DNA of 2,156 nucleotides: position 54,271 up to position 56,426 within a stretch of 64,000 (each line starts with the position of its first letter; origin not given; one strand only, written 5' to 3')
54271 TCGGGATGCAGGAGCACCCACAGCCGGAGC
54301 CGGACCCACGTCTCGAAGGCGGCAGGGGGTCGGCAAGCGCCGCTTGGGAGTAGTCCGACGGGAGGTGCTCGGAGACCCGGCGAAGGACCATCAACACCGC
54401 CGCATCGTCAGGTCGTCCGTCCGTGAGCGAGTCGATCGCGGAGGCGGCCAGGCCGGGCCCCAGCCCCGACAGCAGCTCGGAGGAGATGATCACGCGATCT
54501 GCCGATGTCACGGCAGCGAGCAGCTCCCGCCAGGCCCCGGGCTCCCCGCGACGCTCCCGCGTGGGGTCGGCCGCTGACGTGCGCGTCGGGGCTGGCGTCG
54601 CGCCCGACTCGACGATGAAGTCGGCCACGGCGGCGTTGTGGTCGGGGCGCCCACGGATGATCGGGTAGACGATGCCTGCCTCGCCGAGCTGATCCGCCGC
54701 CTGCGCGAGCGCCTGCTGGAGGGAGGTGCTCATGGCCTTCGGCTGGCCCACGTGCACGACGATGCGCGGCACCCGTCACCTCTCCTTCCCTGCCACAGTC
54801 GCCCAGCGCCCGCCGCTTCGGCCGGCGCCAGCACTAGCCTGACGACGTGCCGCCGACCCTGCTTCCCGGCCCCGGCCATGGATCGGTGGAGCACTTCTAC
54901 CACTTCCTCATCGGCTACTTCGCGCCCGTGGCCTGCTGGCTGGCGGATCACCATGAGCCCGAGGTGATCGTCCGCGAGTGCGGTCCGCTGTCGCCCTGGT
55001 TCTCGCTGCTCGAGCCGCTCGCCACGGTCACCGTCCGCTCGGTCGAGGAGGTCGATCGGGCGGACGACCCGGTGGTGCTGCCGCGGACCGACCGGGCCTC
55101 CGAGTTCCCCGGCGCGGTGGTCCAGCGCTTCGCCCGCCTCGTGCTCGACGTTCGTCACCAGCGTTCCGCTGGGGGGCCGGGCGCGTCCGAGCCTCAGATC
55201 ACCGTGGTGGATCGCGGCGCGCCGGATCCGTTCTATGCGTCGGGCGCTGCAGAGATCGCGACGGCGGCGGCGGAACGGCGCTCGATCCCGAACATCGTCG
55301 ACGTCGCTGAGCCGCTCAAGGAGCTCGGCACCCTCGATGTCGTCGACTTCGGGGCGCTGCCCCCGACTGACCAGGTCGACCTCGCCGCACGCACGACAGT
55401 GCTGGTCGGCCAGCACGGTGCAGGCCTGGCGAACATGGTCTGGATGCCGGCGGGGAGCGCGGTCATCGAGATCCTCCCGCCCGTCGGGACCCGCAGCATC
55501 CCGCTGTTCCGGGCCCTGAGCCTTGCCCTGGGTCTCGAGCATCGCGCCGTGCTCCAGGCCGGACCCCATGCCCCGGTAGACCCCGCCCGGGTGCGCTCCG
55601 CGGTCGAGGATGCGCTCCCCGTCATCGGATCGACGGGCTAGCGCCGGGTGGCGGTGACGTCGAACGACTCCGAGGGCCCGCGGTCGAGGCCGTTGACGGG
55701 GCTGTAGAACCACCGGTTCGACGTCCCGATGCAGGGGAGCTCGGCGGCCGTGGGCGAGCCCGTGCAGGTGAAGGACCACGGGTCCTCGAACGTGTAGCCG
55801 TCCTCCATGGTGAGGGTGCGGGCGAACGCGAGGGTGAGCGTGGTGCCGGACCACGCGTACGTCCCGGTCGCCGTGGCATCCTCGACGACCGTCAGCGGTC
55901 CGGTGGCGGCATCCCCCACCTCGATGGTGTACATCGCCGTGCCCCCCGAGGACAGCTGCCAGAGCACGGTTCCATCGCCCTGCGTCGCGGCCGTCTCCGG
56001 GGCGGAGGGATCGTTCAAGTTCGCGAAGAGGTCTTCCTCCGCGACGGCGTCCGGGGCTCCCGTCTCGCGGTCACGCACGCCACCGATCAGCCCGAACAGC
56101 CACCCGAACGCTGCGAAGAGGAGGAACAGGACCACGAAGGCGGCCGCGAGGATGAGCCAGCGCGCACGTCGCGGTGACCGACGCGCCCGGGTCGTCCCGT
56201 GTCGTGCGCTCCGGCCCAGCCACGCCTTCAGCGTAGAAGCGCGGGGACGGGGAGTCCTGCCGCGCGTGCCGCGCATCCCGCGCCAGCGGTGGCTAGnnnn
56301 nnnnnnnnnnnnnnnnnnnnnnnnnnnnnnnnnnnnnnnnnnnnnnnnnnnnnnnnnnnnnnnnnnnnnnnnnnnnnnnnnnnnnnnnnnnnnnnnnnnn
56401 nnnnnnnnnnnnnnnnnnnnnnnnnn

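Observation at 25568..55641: About 30 kb dispersed, multi-precursor lasso-type RiPP super-cluster with an exceptional tailoring complement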

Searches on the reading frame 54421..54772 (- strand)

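Call 25: search_protein_families(library=pfam, proteins=[window:54421-54772:-], max_evalue=5)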
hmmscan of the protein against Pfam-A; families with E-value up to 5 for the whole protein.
window:54421-54772:- (117 aa): 1 family
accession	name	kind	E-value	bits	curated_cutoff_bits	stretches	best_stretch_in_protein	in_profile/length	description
PF03358.20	FMN_red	-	0.0046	17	24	1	3-116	2-96/152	NADPH-dependent FMN reductase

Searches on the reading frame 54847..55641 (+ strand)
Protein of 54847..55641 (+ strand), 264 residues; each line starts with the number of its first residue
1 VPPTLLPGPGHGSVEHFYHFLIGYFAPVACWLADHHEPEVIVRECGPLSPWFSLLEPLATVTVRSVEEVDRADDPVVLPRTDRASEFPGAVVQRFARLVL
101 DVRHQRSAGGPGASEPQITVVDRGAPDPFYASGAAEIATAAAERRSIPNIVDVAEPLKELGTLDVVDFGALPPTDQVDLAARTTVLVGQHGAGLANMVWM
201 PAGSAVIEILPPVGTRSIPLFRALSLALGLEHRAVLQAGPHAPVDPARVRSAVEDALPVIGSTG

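Call 7: search_protein_families(library=pfam, proteins=[window:54847-55641:+], max_evalue=0.01)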
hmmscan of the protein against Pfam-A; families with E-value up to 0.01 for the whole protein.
window:54847-55641:+ (264 aa): 1 family
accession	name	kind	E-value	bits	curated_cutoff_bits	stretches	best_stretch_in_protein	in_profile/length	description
PF04577.19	Glyco_transf_61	-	6.9e-13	49.5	27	1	17-207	1-137/137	Glycosyltransferase 61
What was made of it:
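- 54847..55641 (+): GT61/DUF563 glycosyltransferase; membership of module C not shown. Glyco_transf_61 49.5 bits (call 7).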

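Call 14: search_protein_families(library=ncbifam, proteins=[window:54847-55641:+], max_evalue=0.01)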
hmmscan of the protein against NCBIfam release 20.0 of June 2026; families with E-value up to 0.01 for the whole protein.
window:54847-55641:+ (264 aa): 0 families

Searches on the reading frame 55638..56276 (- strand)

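Call 7: search_protein_families(library=pfam, proteins=[window:55638-56276:-], max_evalue=0.01)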
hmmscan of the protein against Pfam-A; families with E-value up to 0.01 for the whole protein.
window:55638-56276:- (212 aa): 0 families

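Call 25: search_protein_families(library=pfam, proteins=[window:55638-56276:-], max_evalue=5)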
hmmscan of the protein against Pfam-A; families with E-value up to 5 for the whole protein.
window:55638-56276:- (212 aa): 2 families
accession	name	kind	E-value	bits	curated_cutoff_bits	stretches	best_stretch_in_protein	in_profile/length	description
PF00487.30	FA_desaturase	-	0.38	10.9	29.7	1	20-64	116-160/253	Fatty acid desaturase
PF08194.17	DIM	-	2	9.1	20.8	1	39-56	2-18/36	DIM protein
